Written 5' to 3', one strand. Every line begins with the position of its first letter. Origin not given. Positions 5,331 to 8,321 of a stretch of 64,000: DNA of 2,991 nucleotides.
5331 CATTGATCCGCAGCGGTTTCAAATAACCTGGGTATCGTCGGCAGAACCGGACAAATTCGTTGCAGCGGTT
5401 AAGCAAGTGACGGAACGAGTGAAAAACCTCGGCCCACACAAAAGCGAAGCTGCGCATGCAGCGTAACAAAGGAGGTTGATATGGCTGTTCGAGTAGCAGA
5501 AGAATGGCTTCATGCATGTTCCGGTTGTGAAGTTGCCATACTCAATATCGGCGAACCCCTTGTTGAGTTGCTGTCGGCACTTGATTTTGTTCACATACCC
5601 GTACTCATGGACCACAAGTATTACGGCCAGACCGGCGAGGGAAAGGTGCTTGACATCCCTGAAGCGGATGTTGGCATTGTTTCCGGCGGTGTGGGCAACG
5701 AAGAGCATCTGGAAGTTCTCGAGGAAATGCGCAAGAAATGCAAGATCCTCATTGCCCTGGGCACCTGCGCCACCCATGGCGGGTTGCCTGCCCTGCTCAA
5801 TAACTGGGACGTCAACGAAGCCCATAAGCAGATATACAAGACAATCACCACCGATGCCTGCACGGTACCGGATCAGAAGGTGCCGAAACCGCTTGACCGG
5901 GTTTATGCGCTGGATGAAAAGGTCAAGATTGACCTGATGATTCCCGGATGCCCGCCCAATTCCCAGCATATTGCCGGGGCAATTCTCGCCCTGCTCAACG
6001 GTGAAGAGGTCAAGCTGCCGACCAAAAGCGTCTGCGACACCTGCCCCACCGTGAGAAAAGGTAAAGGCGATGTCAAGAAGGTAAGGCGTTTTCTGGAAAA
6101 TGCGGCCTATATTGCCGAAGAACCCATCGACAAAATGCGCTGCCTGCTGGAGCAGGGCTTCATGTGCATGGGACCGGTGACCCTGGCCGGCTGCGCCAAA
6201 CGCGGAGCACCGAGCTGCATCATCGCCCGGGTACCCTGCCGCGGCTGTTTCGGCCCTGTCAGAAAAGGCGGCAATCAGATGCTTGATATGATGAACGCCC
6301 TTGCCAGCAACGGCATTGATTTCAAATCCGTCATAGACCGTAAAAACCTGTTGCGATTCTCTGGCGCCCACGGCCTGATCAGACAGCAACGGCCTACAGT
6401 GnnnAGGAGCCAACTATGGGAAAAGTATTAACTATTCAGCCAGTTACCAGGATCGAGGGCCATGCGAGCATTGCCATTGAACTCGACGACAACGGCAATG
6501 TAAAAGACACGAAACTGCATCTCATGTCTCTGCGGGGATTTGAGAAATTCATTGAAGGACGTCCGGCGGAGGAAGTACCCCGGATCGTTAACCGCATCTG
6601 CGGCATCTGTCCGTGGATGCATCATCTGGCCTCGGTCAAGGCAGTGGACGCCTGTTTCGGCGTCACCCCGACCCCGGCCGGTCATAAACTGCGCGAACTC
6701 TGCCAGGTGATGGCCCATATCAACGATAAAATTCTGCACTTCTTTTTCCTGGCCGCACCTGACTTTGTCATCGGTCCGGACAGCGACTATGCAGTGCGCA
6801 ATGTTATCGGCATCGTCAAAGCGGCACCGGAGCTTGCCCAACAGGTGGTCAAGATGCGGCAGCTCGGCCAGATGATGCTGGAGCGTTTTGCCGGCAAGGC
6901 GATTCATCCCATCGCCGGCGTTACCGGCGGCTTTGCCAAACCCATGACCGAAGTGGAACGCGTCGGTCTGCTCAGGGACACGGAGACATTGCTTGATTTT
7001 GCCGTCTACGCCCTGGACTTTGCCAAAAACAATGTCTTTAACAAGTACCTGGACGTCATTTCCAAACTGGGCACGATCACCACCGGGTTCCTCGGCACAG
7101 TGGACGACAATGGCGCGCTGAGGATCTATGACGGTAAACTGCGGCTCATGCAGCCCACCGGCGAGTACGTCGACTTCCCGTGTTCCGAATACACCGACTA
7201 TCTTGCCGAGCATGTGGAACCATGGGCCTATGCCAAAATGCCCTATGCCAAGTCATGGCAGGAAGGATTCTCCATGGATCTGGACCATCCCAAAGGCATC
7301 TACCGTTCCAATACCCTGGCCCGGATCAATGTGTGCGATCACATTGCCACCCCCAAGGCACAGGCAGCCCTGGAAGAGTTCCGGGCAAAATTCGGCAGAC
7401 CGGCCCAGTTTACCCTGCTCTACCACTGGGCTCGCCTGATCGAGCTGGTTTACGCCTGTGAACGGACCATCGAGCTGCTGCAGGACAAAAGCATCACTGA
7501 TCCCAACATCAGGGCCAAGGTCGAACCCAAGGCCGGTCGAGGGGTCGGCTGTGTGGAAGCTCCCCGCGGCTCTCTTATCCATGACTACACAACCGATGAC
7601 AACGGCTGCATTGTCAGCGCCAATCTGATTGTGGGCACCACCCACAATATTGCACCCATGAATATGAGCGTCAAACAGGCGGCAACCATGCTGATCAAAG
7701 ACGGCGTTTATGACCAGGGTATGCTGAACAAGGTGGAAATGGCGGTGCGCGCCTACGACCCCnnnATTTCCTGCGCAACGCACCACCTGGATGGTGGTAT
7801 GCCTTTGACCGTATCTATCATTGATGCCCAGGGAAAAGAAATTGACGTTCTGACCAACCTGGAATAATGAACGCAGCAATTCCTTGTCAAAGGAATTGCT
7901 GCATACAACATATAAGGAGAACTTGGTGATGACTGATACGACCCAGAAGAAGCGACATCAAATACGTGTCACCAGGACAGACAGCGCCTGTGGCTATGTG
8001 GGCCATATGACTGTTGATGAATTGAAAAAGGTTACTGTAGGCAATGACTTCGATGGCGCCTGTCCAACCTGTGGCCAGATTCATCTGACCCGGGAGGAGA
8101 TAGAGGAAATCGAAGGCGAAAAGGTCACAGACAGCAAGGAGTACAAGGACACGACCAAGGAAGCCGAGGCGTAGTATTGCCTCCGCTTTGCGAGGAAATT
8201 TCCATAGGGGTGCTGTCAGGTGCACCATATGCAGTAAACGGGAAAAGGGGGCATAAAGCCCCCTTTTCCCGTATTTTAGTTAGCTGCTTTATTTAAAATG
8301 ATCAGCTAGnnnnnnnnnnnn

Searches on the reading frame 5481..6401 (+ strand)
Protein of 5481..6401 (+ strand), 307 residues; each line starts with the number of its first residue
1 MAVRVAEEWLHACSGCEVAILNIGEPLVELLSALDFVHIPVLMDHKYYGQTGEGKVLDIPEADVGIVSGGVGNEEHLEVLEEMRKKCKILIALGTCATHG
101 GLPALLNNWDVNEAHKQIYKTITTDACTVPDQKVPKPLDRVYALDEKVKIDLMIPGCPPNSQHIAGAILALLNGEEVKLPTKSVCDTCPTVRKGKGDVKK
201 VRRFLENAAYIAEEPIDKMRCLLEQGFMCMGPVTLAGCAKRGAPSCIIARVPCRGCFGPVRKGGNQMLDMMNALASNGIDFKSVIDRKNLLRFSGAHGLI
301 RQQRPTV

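Call 10: search_protein_families(library=pfam, proteins=[window:5481-6401:+], max_evalue=0.1)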
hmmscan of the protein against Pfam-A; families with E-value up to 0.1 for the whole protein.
window:5481-6401:+ (307 aa): 2 families
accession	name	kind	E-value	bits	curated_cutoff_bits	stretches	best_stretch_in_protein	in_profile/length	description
PF01058.29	Oxidored_q6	-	1.1e-29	103.2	27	1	13-171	1-128/128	NADH ubiquinone oxidoreductase, 20 Kd subunit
PF14720.11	NiFe_hyd_SSU_C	-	0.008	17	27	1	211-259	20-70/80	NiFe/NiFeSe hydrogenase small subunit C-terminal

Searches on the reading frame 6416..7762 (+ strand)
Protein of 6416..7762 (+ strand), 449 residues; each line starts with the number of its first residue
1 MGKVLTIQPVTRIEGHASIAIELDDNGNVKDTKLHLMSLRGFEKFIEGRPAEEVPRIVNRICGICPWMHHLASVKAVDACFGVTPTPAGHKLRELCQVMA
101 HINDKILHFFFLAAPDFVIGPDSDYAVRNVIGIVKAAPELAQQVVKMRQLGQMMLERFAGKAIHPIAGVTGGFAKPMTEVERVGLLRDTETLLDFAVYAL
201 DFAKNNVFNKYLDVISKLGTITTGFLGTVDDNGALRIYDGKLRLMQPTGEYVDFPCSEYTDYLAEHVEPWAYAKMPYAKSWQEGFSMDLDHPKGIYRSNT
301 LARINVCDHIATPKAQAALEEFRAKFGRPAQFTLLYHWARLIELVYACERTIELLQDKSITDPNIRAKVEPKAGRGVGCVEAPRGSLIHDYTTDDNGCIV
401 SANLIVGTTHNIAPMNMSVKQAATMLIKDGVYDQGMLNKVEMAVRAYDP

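Call 10: search_protein_families(library=pfam, proteins=[window:6416-7762:+], max_evalue=0.1)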
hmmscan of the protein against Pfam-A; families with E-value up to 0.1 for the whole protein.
window:6416-7762:+ (449 aa): 1 family
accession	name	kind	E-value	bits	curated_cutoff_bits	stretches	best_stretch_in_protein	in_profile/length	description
PF00374.24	NiFeSe_Hases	-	6.9e-29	101.6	25.8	2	40-118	1-79/508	Nickel-dependent hydrogenase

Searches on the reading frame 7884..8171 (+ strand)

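Call 105: search_protein_families(library=pfam, proteins=[window:7884-8171:+], max_evalue=1)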
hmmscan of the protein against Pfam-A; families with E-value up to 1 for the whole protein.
window:7884-8171:+ (96 aa): 0 families

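Call 106: search_protein_families(library=ncbifam, proteins=[window:7884-8171:+], max_evalue=1)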
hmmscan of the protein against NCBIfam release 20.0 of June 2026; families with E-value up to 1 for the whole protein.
window:7884-8171:+ (96 aa): 2 families
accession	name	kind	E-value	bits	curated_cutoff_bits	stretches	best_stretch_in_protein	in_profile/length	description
NF047912.1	ECs_2282_CxxC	subfamily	0.022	14.7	37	1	52-83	21-52/60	ECs_2282 family putative zinc-binding protein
NF053857.1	LysphglycPlipDStph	equivalog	0.082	12.2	450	1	25-57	93-125/305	lysophosphatidylglycerol phospholipase D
